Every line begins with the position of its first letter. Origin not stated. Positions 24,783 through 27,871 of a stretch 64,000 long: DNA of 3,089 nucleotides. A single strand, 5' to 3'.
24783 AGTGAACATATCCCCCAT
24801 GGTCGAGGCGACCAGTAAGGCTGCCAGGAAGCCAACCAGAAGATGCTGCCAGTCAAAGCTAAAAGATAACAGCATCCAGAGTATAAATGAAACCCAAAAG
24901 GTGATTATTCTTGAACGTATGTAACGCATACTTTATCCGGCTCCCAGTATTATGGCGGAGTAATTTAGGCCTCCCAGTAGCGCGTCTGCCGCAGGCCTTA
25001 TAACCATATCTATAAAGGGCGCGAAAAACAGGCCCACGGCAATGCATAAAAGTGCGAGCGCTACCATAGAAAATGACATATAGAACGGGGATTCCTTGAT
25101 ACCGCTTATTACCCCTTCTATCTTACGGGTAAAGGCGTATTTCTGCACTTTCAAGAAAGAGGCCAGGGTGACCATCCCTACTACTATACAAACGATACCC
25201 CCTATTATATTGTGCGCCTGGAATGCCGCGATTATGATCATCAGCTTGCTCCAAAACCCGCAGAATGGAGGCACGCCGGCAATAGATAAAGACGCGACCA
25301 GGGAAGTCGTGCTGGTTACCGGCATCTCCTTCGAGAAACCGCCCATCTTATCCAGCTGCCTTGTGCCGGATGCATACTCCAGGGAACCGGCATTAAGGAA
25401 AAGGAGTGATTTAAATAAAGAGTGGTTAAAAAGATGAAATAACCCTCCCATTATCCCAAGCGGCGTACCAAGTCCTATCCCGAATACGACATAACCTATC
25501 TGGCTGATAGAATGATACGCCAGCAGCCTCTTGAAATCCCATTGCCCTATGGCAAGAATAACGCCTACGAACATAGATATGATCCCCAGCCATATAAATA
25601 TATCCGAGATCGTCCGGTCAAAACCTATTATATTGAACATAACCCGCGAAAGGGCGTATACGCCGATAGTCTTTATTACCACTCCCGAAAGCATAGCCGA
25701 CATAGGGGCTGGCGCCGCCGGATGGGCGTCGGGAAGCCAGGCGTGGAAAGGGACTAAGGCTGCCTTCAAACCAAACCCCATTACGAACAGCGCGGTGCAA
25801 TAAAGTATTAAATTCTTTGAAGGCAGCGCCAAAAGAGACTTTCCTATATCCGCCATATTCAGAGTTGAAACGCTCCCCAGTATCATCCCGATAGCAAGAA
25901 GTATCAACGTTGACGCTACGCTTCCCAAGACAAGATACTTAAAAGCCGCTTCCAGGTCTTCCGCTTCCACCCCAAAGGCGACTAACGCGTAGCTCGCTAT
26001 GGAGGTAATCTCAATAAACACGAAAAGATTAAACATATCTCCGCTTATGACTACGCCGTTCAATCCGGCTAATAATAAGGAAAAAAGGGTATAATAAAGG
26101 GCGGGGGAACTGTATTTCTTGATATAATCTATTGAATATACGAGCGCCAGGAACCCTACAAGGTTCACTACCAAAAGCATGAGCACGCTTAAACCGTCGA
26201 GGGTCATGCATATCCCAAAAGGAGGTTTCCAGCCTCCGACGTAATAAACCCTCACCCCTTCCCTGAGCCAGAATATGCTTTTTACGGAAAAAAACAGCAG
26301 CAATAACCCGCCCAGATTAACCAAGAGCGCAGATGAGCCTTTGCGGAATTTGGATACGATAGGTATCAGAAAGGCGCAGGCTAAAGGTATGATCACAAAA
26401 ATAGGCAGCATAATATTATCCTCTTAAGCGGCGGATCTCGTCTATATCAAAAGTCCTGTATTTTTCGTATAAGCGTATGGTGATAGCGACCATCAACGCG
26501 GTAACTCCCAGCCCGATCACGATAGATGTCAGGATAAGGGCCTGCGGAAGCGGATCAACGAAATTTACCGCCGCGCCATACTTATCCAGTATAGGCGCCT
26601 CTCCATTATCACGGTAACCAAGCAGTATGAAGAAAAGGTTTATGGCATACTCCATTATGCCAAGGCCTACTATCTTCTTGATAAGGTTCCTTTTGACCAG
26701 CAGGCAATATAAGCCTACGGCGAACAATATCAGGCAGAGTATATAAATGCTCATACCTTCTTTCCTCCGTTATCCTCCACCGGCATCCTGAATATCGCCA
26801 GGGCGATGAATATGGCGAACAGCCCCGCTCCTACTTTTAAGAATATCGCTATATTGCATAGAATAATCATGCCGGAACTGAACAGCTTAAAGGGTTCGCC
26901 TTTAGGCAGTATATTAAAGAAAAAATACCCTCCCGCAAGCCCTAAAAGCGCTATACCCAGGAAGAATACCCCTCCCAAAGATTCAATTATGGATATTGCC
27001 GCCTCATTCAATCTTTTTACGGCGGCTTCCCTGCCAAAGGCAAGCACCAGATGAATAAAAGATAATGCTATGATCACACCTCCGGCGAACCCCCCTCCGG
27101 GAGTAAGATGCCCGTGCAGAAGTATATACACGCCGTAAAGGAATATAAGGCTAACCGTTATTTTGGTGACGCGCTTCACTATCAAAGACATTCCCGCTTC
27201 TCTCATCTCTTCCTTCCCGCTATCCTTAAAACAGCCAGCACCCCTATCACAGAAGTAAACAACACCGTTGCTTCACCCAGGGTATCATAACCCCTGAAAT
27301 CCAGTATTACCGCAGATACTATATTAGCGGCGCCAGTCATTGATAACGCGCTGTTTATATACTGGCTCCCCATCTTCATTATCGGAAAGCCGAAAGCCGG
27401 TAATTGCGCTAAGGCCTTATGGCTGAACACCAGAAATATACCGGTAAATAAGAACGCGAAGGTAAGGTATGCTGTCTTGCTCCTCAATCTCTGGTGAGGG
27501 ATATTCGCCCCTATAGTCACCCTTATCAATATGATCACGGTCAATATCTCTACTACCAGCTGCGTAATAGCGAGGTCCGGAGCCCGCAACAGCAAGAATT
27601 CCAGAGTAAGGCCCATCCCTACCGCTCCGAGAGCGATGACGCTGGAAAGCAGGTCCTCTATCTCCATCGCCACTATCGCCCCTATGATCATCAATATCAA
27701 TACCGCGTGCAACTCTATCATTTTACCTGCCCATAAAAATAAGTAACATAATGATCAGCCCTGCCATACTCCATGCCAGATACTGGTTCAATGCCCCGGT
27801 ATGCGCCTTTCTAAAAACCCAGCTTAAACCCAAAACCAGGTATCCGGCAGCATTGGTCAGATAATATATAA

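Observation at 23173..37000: Composite 18-gene operon joining an AsrAB/HydBG-like NAD(P)H module, a group-4 [NiFe] hydrogenase and a full Mrp antiporter with three NuoL/M/N-like pumps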

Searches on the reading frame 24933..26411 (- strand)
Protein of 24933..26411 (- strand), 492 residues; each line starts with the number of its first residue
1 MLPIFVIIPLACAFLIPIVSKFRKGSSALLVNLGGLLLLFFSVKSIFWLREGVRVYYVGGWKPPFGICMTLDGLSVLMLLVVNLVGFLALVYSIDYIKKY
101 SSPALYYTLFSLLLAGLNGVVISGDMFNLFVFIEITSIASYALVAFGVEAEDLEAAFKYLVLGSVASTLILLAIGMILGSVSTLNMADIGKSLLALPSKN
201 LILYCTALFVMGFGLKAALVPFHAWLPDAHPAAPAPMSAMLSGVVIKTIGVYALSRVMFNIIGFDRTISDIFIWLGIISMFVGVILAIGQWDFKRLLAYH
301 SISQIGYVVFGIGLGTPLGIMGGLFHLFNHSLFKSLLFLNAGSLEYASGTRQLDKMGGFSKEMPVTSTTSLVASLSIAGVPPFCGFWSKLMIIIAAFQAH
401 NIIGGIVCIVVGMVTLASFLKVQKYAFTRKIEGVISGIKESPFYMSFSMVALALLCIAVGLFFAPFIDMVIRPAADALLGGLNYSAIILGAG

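Call 5: search_protein_families(library=pfam, proteins=[window:24933-26411:-], max_evalue=0.01)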
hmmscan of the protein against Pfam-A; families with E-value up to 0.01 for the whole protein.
window:24933-26411:- (492 aa): 3 families
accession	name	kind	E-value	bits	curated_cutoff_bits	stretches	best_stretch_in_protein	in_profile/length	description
PF00361.26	Proton_antipo_M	-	2.8e-69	234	21.5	1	123-407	1-286/294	NADH:quinone oxidoreductase/Mrp antiporter, TM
PF00662.26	Proton_antipo_N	-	6.7e-08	32.8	24.5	1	68-101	12-45/51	NADH-Ubiquinone oxidoreductase (complex I), chain 5 N-terminus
PF10125.14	NADHdeh_related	-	9.4e-08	32.2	27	1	118-233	82-192/218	NADH dehydrogenase I, subunit N related protein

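Call 7: search_protein_families(library=ncbifam, proteins=[window:24933-26411:-], max_evalue=0.001)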
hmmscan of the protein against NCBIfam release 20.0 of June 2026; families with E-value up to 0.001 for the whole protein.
window:24933-26411:- (492 aa): 76 families (the best 25 are shown)
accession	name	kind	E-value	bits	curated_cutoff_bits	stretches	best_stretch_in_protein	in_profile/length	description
NF006240.0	PRK08376.1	subfamily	1e-115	387.6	662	1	2-492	7-521/521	putative monovalent cation/H+ antiporter subunit D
NF009306.0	PRK12663.1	equivalog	4.2e-98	329.3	542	1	6-488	6-491/498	Na+/H+ antiporter subunit D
NF006241.0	PRK08377.1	equivalog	7.4e-95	318.8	645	1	5-477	8-477/494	NADH dehydrogenase subunit N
NF005818.0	PRK07691.1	equivalog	1.8e-90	304.3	586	1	4-485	8-490/496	Na+/H+ antiporter subunit D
NF005086.0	PRK06521.1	equivalog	4e-88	296.6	667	1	10-480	16-508/669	hydrogenase 4 subunit B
NF009308.0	PRK12665.1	equivalog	1.3e-81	274.8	585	1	1-433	8-444/531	Na+/H+ antiporter subunit D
NF009305.0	PRK12662.1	equivalog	2.2e-81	274.1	700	1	5-470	9-483/492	putative monovalent cation/H+ antiporter subunit D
NF006419.0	PRK08668.1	equivalog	3.7e-80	270.4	617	1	2-487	4-491/613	NADH dehydrogenase subunit M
NF004920.0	PRK06277.1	equivalog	2.4e-78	264.1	578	1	1-470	3-468/478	energy conserving hydrogenase EhbF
NF005097.0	PRK06525.1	equivalog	1e-75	255.3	430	1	6-466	9-478/480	hydrogenase 4 subunit D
NF009310.0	PRK12668.1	equivalog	1.8e-75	254.9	564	1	68-470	63-441/584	Na(+)/H(+) antiporter subunit D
NF009287.0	PRK12647.1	equivalog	2.3e-75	254.6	937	1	4-481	5-485/773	putative monovalent cation/H+ antiporter subunit A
NF006238.0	PRK08375.1-4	equivalog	4.3e-75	253.5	626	1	2-429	6-431/531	putative monovalent cation/H+ antiporter subunit D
TIGR00944.1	2a6301s04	subfamily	1.3e-74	252.1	692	1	4-441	5-444/463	multicomponent K+/H+ antiporter, MrpD/PhaD subunit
NF006237.0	PRK08375.1-2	equivalog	8.4e-73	246.2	597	1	2-467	3-439/497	putative monovalent cation/H+ antiporter subunit D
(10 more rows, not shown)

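Call 29: search_solved_structures(query=window:24933-26411:-, max_evalue=1e-30)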
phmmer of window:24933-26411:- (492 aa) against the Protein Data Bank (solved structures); distinct sequences matched with E-value up to 1e-30: 33.
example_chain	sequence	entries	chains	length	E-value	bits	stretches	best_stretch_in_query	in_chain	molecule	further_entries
6cfw_H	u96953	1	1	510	1e-80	275.6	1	2-492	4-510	Monovalent cation/H+ antiporter subunit D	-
7qru_D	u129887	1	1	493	2.2e-73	251.5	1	6-479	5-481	Na+/H+ antiporter subunit D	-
6u8y_H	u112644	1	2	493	6.3e-70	240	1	4-478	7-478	NADH dehydrogenase subunit N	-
7d3u_D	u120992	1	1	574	1e-60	209.6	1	2-424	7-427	Monovalent Na+/H+ antiporter subunit D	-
6z16_D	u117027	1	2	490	1e-59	206.4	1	6-468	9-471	Multisubunit Na+/H+ antiporter, D subunit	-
6hum_F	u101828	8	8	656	2.6e-48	168.8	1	20-419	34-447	NADH dehydrogenase subunit 5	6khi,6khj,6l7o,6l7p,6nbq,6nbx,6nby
7qru_A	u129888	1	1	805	4.1e-45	158.2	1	6-481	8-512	Na+/H+ antiporter subunit A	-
6z16_A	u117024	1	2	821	3.5e-44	155.1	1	42-482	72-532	Multisubunit Na+/H+ antiporter, A subunit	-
6u8y_X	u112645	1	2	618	1.1e-43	153.4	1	2-461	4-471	NADH dehydrogenase subunit M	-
4he8_L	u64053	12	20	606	2.1e-41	146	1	7-415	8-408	NADH-quinone oxidoreductase subunit 12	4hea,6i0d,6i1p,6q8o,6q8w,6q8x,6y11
9grx_F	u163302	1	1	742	6.3e-40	141.1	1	21-426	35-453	NAD(P)H-quinone oxidoreductase subunit 5, chloroplastic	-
7z0s_C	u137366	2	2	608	9e-40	140.6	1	13-471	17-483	Formate hydrogenlyase subunit 3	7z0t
7p61_M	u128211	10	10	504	1.8e-39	139.6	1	60-469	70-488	NADH dehydrogenase I subunit M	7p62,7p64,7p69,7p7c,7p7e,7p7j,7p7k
3rko_M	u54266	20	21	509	1.8e-39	139.6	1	60-469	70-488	NADH-QUINONE OXIDOREDUCTASE SUBUNIT M | NADH dehydrogenase I subunit M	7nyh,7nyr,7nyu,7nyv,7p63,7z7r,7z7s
7eu3_F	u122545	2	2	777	3.1e-39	138.8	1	2-419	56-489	NAD(P)H-quinone oxidoreductase subunit F | NADH-plastoquinone oxidoreductase subunit 5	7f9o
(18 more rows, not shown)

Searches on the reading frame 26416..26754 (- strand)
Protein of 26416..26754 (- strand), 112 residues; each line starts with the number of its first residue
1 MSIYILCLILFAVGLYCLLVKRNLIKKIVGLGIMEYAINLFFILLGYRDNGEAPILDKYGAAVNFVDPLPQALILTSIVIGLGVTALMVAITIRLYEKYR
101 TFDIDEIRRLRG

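Call 5: search_protein_families(library=pfam, proteins=[window:26416-26754:-], max_evalue=0.01)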
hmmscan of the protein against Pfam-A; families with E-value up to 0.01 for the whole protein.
window:26416-26754:- (112 aa): 1 family
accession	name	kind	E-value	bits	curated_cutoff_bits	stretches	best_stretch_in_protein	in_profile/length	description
PF00420.29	Oxidored_q2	-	2.5e-28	98.1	26.1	1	3-111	2-94/95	NADH-ubiquinone/plastoquinone oxidoreductase chain 4L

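Call 7: search_protein_families(library=ncbifam, proteins=[window:26416-26754:-], max_evalue=0.001)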
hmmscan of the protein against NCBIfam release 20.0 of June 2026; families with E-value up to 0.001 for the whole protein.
window:26416-26754:- (112 aa): 23 families
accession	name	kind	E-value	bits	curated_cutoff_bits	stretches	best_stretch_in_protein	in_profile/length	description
NF005621.0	PRK07375.1-6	equivalog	3.5e-29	101.1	126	1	3-111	10-117/120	putative monovalent cation/H+ antiporter subunit C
NF006250.0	PRK08388.1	equivalog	1.5e-27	96.4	137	1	4-112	6-119/119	putative monovalent cation/H+ antiporter subunit C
NF009304.0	PRK12661.1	equivalog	7.2e-25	87.6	152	2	61-112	89-140/140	putative monovalent cation/H+ antiporter subunit C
NF006372.0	PRK08600.1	equivalog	9.6e-25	86.9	127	1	4-108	6-107/113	Na(+)/H(+) antiporter subunit C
NF005620.0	PRK07375.1-5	equivalog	6.6e-23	80.9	91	1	6-109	7-109/113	putative monovalent cation/H+ antiporter subunit C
NF005624.0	PRK07375.2-3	equivalog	6e-22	77.8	95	1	4-101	8-103/105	cation:proton antiporter subunit C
NF005929.0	PRK07946.1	equivalog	8.7e-22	77.8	157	1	5-97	9-99/204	Na(+)/H(+) antiporter subunit C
NF006573.0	PRK09094.1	equivalog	1.9e-21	76.2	105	1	8-106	10-109/114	Na+/H+ antiporter subunit C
NF009302.0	PRK12659.1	equivalog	6.3e-21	74.4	154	1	5-108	7-111/117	Na+/H+ antiporter subunit C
NF009303.0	PRK12660.1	subfamily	7.9e-21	74.1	132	1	5-112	7-109/114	putative monovalent cation/H+ antiporter subunit C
TIGR00941.1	2a6301s03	subfamily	8.5e-21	74.5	161.2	1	7-101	9-100/104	multicomponent Na+:H+ antiporter, MnhC subunit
NF005618.0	PRK07375.1-3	equivalog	1.1e-19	70.8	107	1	4-106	9-114/119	putative monovalent cation/H+ antiporter subunit C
NF005619.0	PRK07375.1-4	equivalog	1.8e-19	70.1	145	1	3-107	5-107/111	Na+/H+ antiporter subunit C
NF009301.0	PRK12658.1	equivalog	6.3e-19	68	156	1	5-109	7-112/125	Na+/H+ antiporter subunit C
NF005623.0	PRK07375.2-2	equivalog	1.9e-15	56.9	81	1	7-95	6-90/93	putative monovalent cation/H+ antiporter subunit C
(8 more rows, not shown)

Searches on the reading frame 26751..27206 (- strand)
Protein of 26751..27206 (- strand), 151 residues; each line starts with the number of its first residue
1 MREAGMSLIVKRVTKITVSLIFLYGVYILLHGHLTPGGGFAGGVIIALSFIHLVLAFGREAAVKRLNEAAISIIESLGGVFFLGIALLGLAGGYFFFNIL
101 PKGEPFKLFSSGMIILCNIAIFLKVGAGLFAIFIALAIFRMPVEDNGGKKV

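Call 5: search_protein_families(library=pfam, proteins=[window:26751-27206:-], max_evalue=0.01)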
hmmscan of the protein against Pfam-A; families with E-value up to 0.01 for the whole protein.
window:26751-27206:- (151 aa): 1 family
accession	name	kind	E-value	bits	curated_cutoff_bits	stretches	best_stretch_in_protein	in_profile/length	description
PF04039.18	MnhB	-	1.5e-25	90.3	22.5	1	9-129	1-125/127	Domain related to MnhB subunit of Na+/H+ antiporter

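Call 7: search_protein_families(library=ncbifam, proteins=[window:26751-27206:-], max_evalue=0.001)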
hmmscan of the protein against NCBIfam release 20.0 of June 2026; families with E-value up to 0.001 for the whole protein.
window:26751-27206:- (151 aa): 17 families
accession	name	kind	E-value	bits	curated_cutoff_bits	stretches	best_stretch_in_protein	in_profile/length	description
NF006248.0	PRK08386.1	subfamily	9.4e-30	103.5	92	1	6-140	3-147/151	putative monovalent cation/H+ antiporter subunit B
NF006249.0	PRK08387.1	equivalog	2.4e-23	83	111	1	6-137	3-127/133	putative monovalent cation/H+ antiporter subunit B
NF009217.0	PRK12567.1-1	equivalog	1.2e-17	64.2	268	1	7-132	99-227/238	putative monovalent cation/H+ antiporter subunit B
NF009229.0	PRK12579.1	equivalog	3.9e-17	62.6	229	1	6-137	108-245/258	putative monovalent cation/H+ antiporter subunit B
NF009162.0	PRK12508.1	equivalog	2.2e-15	57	120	1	7-137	4-134/139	Na(+)/H(+) antiporter subunit B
NF009161.0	PRK12507.1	equivalog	3.5e-15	56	272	1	8-137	198-330/336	putative monovalent cation/H+ antiporter subunit B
NF004924.0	PRK06281.1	equivalog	1.2e-14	54.5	137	1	7-141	2-149/154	putative monovalent cation/H+ antiporter subunit B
NF009160.0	PRK12505.1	equivalog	1.6e-14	53.7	140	1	8-141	27-159/179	putative monovalent cation/H+ antiporter subunit B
NF009224.0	PRK12574.1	equivalog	2.3e-13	50.7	171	1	7-133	5-133/141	monovalent cation/H+ antiporter subunit B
NF009223.0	PRK12573.1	subfamily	3.7e-12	46.5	152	1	7-101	5-98/140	Na(+)/H(+) antiporter subunit B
NF009163.0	PRK12509.1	equivalog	9e-11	42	148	1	6-137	2-133/137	Na+/H+ antiporter subunit B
NF009219.0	PRK12567.1-3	equivalog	3.1e-10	40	179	1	14-138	96-215/220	putative monovalent cation/H+ antiporter subunit B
NF009288.0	PRK12648.1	equivalog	3.7e-09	35.3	1104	1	6-75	800-869/954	monovalent cation/H+ antiporter subunit A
NF009218.0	PRK12567.1-2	equivalog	2.1e-08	34.2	184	1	13-137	88-194/200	putative monovalent cation/H+ antiporter subunit B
NF009284.0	PRK12644.1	equivalog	6.2e-08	31.1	962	1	6-90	815-898/975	Na+/H+ antiporter subunit A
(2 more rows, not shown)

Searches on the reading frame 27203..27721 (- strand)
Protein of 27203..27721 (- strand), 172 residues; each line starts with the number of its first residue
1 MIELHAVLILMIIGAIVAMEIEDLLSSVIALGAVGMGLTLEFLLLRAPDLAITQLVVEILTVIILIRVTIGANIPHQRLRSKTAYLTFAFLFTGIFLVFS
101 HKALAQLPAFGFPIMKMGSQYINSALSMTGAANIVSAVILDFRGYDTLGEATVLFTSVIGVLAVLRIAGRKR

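Call 5: search_protein_families(library=pfam, proteins=[window:27203-27721:-], max_evalue=0.01)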
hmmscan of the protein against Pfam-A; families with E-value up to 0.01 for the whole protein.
window:27203-27721:- (172 aa): 2 families
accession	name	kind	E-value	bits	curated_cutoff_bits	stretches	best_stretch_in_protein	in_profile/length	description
PF13244.11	MbhD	-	3.4e-16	59.6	27.2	1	9-66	1-59/67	MBH, subunit D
PF20501.3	MbhE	-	4.3e-10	39.9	27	1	117-166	33-82/98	MBH, subunit E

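Call 7: search_protein_families(library=ncbifam, proteins=[window:27203-27721:-], max_evalue=0.001)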
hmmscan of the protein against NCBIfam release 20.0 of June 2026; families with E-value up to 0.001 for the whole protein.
window:27203-27721:- (172 aa): 16 families
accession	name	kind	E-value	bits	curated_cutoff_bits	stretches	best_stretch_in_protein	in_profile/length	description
NF009289.0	PRK12649.1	equivalog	2.1e-25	89.3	1117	1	7-169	624-786/789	putative monovalent cation/H+ antiporter subunit A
NF009287.0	PRK12647.1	equivalog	5e-25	88.1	937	1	6-169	603-763/773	putative monovalent cation/H+ antiporter subunit A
NF009290.0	PRK12650.1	equivalog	4.4e-24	84.5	980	1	7-166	608-764/966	DUF4040 family protein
NF009159.0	PRK12504.1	equivalog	2e-23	83.2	141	1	6-166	9-173/178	DUF4040 domain-containing protein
NF009288.0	PRK12648.1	equivalog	1e-21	76.8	1104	1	6-166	612-774/954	monovalent cation/H+ antiporter subunit A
NF009285.0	PRK12645.1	equivalog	1.3e-20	73.3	1028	1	6-168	633-793/804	Na+/H+ antiporter subunit A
NF009161.0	PRK12507.1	equivalog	1e-19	70.9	272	1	6-168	14-178/336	putative monovalent cation/H+ antiporter subunit B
NF009284.0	PRK12644.1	equivalog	3.9e-19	68.2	962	1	6-165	604-761/975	Na+/H+ antiporter subunit A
TIGR00940.1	2a6301s01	subfamily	5.6e-19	67.9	920.45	1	6-167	625-785/793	monovalent cation:proton antiporter subunit A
NF009286.0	PRK12646.1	equivalog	4.4e-18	65.2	1063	1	7-170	633-793/800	DUF4040 family protein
NF009217.0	PRK12567.1-1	equivalog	1.8e-12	47.3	268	1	95-171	16-91/238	putative monovalent cation/H+ antiporter subunit B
NF006242.0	PRK08378.1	subfamily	3.4e-09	37.1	98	1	5-57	9-61/85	hypothetical protein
NF004172.0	PRK05640.1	equivalog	2.6e-07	30.9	156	0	126-166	108-148/152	putative monovalent cation/H+ antiporter subunit B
NF004923.0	PRK06280.1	equivalog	2.8e-06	27.6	80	1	6-70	7-71/79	hypothetical protein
NF009229.0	PRK12579.1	equivalog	6e-06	25.9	229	1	132-162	44-74/258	putative monovalent cation/H+ antiporter subunit B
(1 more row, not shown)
